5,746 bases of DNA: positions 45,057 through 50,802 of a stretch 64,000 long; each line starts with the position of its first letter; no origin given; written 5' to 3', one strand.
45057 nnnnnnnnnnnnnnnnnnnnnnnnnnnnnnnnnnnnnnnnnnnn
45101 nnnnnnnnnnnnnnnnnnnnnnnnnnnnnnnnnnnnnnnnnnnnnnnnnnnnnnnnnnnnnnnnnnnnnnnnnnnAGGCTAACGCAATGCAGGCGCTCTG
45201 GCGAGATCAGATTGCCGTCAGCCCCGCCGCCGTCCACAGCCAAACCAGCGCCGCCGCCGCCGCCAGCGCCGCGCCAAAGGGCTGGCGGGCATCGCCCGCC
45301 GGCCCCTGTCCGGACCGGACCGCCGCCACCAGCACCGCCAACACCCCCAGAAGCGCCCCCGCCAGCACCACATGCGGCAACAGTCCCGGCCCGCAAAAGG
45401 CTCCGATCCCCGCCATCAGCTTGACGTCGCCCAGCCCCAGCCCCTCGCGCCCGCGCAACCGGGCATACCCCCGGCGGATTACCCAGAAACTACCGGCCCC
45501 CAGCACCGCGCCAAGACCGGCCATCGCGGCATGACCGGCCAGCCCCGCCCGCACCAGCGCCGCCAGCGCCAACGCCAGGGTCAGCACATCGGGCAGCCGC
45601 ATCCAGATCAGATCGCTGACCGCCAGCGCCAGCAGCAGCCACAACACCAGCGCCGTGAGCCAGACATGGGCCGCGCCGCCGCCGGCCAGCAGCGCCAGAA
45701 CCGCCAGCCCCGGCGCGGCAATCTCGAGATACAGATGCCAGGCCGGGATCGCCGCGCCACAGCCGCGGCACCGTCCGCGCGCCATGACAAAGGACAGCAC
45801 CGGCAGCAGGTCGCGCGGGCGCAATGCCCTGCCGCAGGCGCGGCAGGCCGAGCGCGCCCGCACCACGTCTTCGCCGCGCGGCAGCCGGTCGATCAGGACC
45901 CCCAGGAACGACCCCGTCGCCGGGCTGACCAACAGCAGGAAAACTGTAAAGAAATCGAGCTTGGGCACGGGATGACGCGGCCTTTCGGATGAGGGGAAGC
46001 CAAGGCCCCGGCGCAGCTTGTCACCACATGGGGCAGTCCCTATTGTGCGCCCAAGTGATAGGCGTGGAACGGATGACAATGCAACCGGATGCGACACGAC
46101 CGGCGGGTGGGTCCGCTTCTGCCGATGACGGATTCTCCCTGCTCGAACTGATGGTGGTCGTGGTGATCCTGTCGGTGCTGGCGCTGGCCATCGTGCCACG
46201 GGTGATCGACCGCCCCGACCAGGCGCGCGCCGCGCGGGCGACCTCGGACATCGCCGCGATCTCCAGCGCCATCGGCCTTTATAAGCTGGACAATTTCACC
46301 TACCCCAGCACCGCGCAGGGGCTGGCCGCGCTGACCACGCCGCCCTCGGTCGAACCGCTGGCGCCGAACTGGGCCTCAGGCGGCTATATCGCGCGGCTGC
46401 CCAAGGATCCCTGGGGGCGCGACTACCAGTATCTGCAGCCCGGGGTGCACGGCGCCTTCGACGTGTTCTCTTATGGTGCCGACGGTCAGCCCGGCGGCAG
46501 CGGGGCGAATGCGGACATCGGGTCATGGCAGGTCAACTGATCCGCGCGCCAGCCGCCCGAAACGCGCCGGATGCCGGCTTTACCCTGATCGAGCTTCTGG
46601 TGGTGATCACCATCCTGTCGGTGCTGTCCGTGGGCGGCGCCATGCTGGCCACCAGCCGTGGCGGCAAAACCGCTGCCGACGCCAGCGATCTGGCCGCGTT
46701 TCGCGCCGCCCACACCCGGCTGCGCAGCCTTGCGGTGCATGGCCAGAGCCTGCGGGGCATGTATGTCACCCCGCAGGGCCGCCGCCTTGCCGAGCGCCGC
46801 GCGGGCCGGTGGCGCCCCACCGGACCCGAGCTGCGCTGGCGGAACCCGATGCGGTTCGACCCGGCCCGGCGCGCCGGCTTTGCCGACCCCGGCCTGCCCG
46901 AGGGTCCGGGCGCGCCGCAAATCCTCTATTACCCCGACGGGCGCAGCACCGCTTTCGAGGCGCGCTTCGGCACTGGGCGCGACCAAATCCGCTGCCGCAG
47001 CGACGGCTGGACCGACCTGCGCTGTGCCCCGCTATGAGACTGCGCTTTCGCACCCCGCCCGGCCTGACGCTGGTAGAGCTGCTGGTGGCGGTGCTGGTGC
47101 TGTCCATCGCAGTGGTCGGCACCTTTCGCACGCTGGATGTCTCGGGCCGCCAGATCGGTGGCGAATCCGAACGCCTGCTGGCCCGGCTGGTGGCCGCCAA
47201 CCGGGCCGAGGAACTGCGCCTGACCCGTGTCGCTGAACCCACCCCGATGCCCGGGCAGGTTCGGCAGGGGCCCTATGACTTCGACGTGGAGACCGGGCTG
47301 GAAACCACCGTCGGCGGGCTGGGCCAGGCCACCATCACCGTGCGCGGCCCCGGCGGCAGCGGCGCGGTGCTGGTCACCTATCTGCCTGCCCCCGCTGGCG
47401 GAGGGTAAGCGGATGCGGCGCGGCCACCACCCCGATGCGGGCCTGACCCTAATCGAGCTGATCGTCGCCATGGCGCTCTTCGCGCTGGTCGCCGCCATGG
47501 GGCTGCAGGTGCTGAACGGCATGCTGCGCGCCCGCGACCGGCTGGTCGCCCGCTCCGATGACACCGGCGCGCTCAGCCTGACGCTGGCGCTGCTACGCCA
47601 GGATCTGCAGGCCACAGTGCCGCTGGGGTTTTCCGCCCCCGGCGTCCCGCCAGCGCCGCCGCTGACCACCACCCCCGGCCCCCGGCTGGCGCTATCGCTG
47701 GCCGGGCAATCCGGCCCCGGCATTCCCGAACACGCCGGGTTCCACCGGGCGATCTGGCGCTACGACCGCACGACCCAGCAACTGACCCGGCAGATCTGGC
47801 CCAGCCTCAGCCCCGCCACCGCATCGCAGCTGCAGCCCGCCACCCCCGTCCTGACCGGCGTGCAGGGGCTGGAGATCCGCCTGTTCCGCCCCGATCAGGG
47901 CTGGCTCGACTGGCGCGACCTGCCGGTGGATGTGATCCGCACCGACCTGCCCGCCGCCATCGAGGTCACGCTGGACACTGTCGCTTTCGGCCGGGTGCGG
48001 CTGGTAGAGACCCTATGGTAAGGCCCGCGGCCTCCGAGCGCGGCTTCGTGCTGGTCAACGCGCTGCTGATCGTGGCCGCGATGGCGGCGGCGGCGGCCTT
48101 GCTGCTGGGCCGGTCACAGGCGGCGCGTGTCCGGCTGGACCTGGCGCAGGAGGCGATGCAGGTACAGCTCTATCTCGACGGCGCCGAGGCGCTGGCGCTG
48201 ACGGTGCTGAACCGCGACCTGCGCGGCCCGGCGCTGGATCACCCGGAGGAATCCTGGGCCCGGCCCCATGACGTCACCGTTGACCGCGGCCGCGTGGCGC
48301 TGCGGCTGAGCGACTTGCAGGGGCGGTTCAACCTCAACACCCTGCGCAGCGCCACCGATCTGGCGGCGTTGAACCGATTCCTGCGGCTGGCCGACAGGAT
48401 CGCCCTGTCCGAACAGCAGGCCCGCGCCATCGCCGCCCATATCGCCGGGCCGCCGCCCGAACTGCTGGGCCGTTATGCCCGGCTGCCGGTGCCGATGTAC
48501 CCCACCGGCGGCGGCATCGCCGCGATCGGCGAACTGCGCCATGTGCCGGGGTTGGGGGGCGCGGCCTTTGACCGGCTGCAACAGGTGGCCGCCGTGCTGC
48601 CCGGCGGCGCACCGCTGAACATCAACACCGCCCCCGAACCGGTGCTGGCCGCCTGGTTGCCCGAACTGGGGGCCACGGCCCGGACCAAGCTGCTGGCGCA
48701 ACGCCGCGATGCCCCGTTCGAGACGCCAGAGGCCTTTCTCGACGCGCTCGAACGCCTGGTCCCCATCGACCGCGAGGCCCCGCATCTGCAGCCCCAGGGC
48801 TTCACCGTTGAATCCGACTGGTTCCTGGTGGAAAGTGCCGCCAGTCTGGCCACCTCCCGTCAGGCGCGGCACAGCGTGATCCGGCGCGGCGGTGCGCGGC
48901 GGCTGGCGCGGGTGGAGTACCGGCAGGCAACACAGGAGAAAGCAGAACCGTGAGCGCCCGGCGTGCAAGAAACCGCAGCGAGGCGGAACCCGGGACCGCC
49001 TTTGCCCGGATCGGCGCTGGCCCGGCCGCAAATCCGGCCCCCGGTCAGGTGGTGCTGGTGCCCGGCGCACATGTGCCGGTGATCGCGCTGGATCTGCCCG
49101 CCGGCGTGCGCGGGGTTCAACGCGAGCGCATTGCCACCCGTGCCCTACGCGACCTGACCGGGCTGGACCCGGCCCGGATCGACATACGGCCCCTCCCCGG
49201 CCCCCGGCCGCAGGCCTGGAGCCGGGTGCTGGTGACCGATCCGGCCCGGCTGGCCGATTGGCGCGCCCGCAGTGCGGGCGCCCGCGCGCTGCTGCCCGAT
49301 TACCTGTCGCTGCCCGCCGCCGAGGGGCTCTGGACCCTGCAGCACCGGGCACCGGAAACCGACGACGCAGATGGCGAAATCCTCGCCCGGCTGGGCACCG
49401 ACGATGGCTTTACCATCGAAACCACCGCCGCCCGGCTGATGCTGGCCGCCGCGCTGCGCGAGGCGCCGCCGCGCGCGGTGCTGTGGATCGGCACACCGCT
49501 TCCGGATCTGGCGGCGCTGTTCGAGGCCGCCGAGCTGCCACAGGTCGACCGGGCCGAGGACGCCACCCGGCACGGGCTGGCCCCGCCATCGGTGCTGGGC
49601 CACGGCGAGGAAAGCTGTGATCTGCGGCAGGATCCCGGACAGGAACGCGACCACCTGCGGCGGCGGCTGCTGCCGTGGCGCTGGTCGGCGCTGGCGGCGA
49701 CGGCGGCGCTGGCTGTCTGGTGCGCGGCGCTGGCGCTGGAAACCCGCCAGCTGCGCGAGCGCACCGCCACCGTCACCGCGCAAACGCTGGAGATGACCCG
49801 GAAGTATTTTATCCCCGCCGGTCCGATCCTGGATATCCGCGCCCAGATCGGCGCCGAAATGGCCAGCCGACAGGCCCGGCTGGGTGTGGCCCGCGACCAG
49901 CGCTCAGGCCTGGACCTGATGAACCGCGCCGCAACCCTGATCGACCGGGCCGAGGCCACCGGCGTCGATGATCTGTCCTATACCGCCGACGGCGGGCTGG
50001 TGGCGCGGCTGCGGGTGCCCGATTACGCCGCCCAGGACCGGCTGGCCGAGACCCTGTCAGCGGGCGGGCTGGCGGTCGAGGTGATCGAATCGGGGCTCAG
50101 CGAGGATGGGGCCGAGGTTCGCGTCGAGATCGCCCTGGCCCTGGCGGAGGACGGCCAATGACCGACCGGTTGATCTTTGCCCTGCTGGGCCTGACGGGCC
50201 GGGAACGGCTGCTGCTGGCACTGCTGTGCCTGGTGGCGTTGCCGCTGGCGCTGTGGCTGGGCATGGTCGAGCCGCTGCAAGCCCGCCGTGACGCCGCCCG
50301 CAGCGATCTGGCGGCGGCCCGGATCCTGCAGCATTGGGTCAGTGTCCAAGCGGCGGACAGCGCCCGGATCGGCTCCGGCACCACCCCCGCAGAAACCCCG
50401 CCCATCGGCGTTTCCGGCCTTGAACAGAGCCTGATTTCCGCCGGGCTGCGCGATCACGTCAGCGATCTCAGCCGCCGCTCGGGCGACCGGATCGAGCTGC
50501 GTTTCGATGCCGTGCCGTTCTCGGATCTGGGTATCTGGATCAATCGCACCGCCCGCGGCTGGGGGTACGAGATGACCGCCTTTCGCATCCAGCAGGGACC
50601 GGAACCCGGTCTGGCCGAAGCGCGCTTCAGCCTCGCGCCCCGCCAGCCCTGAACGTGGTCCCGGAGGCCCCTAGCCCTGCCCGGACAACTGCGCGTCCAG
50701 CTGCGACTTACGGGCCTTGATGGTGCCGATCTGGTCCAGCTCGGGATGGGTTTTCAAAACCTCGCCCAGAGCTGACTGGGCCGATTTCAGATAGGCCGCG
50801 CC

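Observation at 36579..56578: Candidate undescribed system: dedicated T2SS with linked fibre cargo, Sel1 proteins and a permease-propeller, nested in a sulfated-polysaccharide locus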

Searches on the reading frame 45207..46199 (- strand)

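Call 3: search_protein_families(library=pfam, proteins=[window:45207-46199:-], max_evalue=0.01)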
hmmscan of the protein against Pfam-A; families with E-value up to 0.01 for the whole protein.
window:45207-46199:- (330 aa): 2 families
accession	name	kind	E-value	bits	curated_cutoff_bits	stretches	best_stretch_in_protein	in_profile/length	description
PF06750.18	A24_N_bact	-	9.4e-23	80.5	23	1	93-170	4-81/84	Bacterial Peptidase A24 N-terminal domain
PF01478.23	Peptidase_A24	-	8.6e-17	61.9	26.5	1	184-289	2-103/104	Type IV leader peptidase family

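Call 13: search_protein_families(library=ncbifam, proteins=[window:45207-46199:-], max_evalue=0.0001)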
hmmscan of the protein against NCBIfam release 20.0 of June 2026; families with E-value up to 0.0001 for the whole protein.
window:45207-46199:- (330 aa): 0 families

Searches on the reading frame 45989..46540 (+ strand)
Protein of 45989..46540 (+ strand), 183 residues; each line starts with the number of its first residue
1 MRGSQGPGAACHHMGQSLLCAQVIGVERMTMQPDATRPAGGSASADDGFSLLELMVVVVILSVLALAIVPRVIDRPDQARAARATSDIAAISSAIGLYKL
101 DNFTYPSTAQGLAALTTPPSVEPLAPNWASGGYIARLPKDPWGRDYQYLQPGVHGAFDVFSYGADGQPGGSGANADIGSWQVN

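Call 13: search_protein_families(library=ncbifam, proteins=[window:45989-46540:+], max_evalue=0.0001)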
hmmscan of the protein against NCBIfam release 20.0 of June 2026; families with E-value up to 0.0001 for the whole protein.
window:45989-46540:+ (183 aa): 3 families
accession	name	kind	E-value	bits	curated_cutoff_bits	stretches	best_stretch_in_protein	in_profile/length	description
TIGR01710.1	typeII_sec_gspG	equivalog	6.5e-51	171.9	88.85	1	48-181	2-134/134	type II secretion system major pseudopilin GspG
NF040999.1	pilin_ComGC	equivalog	2.1e-09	37.4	75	1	47-109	2-64/84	competence type IV pilus major pilin ComGC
TIGR02532.1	IV_pilin_GFxxxE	domain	1.4e-07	31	16.3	1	48-68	3-23/24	prepilin-type N-terminal cleavage/methylation domain-containing protein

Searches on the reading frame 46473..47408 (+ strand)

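Call 4: search_protein_families(library=pfam, proteins=[window:46473-47408:+], max_evalue=0.01)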
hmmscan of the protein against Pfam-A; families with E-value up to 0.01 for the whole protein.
window:46473-47408:+ (311 aa): 2 families
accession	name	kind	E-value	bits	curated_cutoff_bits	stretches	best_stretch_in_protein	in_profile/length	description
PF02501.22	T2SSI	-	2.9e-06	27.7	25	1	233-303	3-78/80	Type II secretion system (T2SS), protein I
PF07963.17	N_methyl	-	0.0021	18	21.2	1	197-217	6-26/27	Prokaryotic N-terminal methylation motif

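Call 13: search_protein_families(library=ncbifam, proteins=[window:46473-47408:+], max_evalue=0.0001)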
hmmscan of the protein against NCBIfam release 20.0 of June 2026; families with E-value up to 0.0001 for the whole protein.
window:46473-47408:+ (311 aa): 2 families
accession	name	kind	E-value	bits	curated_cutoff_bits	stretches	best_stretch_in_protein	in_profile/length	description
TIGR01707.1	gspI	equivalog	1.5e-06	28.6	44.35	1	197-253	1-57/101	type II secretion system minor pseudopilin GspI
TIGR02523.1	type_IV_pilV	equivalog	7.9e-05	23.2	52.2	0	197-253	3-59/139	type IV pilus modification protein PilV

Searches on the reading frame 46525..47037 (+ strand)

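Call 4: search_protein_families(library=pfam, proteins=[window:46525-47037:+], max_evalue=0.01)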
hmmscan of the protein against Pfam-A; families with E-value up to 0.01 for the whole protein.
window:46525-47037:+ (170 aa): 1 family
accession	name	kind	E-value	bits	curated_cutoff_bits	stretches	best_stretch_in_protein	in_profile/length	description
PF07963.17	N_methyl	-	2.4e-08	33.7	21.2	1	16-37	4-25/27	Prokaryotic N-terminal methylation motif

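Call 11: search_protein_families(library=ncbifam, proteins=[window:46525-47037:+], max_evalue=0.01)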
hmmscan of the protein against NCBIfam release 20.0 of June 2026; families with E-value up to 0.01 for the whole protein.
window:46525-47037:+ (170 aa): 10 families
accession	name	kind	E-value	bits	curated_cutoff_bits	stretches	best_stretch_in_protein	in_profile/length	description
TIGR01708.2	typeII_sec_gspH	equivalog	2.6e-11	43.8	80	1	17-149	2-147/169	type II secretion system minor pseudopilin GspH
TIGR02532.1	IV_pilin_GFxxxE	domain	5.9e-08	32.2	16.3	1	17-38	2-23/24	prepilin-type N-terminal cleavage/methylation domain-containing protein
NF007800.0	PRK10506.1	equivalog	0.0002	21.2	158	1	16-39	8-31/163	prepilin peptidase-dependent protein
NF007862.0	PRK10574.1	equivalog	0.0013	18.9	138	1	17-36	5-24/145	prepilin peptidase-dependent pilin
TIGR02599.1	TIGR02599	subfamily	0.0015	17.8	256.5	1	18-66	1-49/361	Verru_Chthon cassette protein C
NF040982.1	ComGD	equivalog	0.002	18.6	70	1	17-83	2-67/139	competence type IV pilus minor pilin ComGD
TIGR01710.1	typeII_sec_gspG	equivalog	0.0032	17.5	88.85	1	18-66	2-52/134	type II secretion system major pseudopilin GspG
NF040999.1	pilin_ComGC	equivalog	0.0039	17.3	75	1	17-34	2-19/84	competence type IV pilus major pilin ComGC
TIGR01711.1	gspJ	equivalog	0.0041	17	64.85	1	17-38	1-22/192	type II secretion system minor pseudopilin GspJ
TIGR02596.1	TIGR02596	subfamily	0.0065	16.6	70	1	19-43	1-30/196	Verru_Chthon cassette protein D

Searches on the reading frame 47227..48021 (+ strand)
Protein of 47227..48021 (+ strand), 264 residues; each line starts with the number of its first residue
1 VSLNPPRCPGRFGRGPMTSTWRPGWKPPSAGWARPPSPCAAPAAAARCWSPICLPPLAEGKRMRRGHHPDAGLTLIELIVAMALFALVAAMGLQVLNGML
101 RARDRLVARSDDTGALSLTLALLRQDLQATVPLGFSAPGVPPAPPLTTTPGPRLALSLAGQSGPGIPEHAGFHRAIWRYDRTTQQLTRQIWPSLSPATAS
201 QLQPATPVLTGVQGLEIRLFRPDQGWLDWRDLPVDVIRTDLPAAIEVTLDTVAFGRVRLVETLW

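Call 4: search_protein_families(library=pfam, proteins=[window:47227-48021:+], max_evalue=0.01)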
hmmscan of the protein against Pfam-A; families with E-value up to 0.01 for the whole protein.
window:47227-48021:+ (264 aa): 2 families
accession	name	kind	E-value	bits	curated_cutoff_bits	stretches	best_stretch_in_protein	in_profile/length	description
PF11612.13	T2SSJ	-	5e-09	37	28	1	123-258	1-137/140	Type II secretion system (T2SS), protein J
PF07963.17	N_methyl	-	6.8e-07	29.1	21.2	1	71-92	5-26/27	Prokaryotic N-terminal methylation motif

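Call 13: search_protein_families(library=ncbifam, proteins=[window:47227-48021:+], max_evalue=0.0001)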
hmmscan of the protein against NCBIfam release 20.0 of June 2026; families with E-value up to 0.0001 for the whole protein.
window:47227-48021:+ (264 aa): 2 families
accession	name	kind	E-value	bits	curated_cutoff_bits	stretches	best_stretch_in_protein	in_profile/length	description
TIGR01711.1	gspJ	equivalog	1.6e-11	44.4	64.85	1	71-132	1-62/192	type II secretion system minor pseudopilin GspJ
TIGR02532.1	IV_pilin_GFxxxE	domain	2.8e-05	23.7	16.3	1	71-93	2-24/24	prepilin-type N-terminal cleavage/methylation domain-containing protein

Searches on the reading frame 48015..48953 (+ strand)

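Call 4: search_protein_families(library=pfam, proteins=[window:48015-48953:+], max_evalue=0.01)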
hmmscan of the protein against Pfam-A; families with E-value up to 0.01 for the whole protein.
window:48015-48953:+ (312 aa): 3 families
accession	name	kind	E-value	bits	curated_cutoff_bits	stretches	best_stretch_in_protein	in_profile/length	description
PF03934.19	T2SSK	-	4.7e-09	36.9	24.2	1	201-245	1-45/63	Type II secretion system (T2SS), protein K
PF21687.3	T2SSK_1st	-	5.3e-09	37.2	26.2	1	103-196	1-106/107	Type II secretion system (T2SS), protein K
PF12836.13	HHH_3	-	0.0046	17.5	27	0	201-242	6-47/65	Helix-hairpin-helix motif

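Call 13: search_protein_families(library=ncbifam, proteins=[window:48015-48953:+], max_evalue=0.0001)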
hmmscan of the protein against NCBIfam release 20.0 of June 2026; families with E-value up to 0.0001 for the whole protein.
window:48015-48953:+ (312 aa): 1 family
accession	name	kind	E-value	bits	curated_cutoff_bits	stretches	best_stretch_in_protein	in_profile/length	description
NF037980.1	T2SS_GspK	equivalog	7.4e-52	176.8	130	1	8-300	1-305/307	type II secretion system minor pseudopilin GspK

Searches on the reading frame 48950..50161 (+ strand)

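Call 4: search_protein_families(library=pfam, proteins=[window:48950-50161:+], max_evalue=0.01)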
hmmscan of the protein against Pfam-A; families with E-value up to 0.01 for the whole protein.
window:48950-50161:+ (403 aa): 1 family
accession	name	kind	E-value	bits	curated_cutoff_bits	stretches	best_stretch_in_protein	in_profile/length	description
PF12693.12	GspL_C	-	2.1e-10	41.1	29.6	1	238-380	2-138/158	GspL periplasmic domain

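Call 13: search_protein_families(library=ncbifam, proteins=[window:48950-50161:+], max_evalue=0.0001)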
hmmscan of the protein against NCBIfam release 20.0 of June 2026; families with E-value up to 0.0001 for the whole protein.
window:48950-50161:+ (403 aa): 1 family
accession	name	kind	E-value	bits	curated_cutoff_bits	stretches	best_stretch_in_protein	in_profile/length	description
TIGR01709.2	typeII_sec_gspL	equivalog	1.4e-22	80.3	65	1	31-378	50-379/392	type II secretion system protein GspL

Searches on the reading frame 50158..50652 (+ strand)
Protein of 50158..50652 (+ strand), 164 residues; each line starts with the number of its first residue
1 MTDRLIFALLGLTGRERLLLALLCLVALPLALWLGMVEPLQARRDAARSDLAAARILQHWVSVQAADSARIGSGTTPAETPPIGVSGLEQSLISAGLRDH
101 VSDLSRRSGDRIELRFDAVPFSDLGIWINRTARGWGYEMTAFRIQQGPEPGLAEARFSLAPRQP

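Call 4: search_protein_families(library=pfam, proteins=[window:50158-50652:+], max_evalue=0.01)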
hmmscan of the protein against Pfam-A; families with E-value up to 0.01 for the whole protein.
window:50158-50652:+ (164 aa): 1 family
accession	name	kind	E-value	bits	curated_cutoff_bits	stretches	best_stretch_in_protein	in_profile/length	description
PF04612.17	T2SSM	-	3e-20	73.5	27.8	1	11-161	10-158/160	Type II secretion system (T2SS), protein M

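Call 13: search_protein_families(library=ncbifam, proteins=[window:50158-50652:+], max_evalue=0.0001)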
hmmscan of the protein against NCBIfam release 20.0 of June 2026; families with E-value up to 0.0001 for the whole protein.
window:50158-50652:+ (164 aa): 0 families
